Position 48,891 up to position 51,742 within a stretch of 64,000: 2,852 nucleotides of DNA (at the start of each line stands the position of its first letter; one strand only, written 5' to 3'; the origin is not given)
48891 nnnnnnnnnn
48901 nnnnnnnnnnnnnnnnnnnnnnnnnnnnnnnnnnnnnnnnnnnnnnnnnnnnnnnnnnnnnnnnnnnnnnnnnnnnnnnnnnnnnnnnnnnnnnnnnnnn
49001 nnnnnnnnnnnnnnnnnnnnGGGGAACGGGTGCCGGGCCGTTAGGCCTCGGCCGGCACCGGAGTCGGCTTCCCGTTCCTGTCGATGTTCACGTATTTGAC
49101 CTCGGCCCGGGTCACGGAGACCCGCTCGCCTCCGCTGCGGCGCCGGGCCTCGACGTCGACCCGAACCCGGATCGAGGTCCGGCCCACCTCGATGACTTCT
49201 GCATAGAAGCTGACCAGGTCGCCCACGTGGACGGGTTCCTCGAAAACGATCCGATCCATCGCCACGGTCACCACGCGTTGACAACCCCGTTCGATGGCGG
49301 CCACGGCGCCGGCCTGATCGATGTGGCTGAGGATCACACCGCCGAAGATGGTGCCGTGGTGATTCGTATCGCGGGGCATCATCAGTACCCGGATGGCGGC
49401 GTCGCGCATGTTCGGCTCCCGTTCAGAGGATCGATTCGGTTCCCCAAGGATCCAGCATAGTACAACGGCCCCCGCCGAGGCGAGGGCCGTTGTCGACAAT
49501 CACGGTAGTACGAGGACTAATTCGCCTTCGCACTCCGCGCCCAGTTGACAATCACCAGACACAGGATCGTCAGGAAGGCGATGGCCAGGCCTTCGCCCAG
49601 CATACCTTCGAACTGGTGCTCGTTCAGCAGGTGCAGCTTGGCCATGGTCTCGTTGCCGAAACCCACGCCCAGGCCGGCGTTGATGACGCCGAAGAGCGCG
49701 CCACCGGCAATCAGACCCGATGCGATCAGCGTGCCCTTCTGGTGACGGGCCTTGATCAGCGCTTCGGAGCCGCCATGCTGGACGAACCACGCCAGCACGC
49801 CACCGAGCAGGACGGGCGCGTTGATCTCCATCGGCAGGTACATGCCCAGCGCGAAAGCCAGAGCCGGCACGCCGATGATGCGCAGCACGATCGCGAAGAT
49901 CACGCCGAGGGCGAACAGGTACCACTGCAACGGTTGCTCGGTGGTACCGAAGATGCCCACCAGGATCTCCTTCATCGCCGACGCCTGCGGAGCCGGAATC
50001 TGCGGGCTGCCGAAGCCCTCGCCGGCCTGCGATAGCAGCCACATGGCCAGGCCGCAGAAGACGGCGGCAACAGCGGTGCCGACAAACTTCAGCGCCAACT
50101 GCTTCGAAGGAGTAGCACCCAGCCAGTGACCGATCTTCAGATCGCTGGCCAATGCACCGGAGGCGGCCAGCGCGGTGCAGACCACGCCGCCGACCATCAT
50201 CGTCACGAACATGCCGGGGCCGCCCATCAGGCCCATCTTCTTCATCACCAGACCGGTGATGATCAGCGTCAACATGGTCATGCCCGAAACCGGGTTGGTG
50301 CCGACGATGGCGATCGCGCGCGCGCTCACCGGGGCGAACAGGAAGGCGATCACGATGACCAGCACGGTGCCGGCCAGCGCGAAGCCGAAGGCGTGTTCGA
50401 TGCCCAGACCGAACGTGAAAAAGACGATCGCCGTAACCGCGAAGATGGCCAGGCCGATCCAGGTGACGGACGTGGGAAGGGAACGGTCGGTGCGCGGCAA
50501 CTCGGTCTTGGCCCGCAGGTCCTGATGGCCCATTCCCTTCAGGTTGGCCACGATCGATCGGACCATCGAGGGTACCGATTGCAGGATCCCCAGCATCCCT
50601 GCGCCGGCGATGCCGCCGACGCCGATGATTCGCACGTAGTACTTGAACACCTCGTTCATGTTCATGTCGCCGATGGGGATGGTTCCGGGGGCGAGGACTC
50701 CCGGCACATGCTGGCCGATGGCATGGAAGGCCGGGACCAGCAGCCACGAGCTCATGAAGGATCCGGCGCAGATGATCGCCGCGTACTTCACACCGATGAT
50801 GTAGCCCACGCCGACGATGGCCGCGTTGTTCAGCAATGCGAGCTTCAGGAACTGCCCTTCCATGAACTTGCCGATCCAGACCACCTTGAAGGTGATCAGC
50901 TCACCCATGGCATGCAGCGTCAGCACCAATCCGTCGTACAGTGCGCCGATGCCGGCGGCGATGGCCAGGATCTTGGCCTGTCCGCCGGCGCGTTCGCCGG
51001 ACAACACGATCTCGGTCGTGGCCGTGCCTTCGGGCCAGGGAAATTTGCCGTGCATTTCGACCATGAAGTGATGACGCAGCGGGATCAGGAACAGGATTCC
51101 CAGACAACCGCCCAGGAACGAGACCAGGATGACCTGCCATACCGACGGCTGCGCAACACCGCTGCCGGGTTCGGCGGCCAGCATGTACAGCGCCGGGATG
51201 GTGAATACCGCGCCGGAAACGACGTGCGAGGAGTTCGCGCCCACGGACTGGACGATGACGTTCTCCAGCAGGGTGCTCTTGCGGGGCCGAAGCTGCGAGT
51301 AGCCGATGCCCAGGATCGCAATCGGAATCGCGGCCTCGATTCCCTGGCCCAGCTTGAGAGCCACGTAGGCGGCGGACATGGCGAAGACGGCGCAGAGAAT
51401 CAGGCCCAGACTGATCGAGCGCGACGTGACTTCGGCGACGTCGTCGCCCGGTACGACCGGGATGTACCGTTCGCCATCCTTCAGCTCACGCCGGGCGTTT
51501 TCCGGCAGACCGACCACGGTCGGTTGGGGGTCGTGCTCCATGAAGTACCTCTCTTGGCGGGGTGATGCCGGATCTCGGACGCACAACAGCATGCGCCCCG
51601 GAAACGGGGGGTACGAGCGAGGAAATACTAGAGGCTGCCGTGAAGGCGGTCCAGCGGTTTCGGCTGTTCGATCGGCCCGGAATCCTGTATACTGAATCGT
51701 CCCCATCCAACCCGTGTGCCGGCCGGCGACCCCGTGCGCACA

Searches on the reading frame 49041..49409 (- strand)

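Call 17: search_protein_families(library=pfam, proteins=[window:49041-49409:-], max_evalue=0.0001)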
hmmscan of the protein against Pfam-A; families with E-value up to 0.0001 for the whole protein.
window:49041-49409:- (122 aa): 1 family
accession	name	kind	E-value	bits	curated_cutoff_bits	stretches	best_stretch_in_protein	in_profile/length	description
PF03061.28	4HBT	-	4.9e-17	62.5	20.6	1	18-89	1-73/79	Thioesterase superfamily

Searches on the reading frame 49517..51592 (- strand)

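Call 17: search_protein_families(library=pfam, proteins=[window:49517-51592:-], max_evalue=0.0001)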
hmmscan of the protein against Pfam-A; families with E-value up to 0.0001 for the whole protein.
window:49517-51592:- (691 aa): 1 family
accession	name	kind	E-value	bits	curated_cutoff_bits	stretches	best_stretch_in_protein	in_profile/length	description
PF03169.20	OPT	-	3.4e-86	290.7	25.8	1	54-639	1-620/623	OPT oligopeptide transporter protein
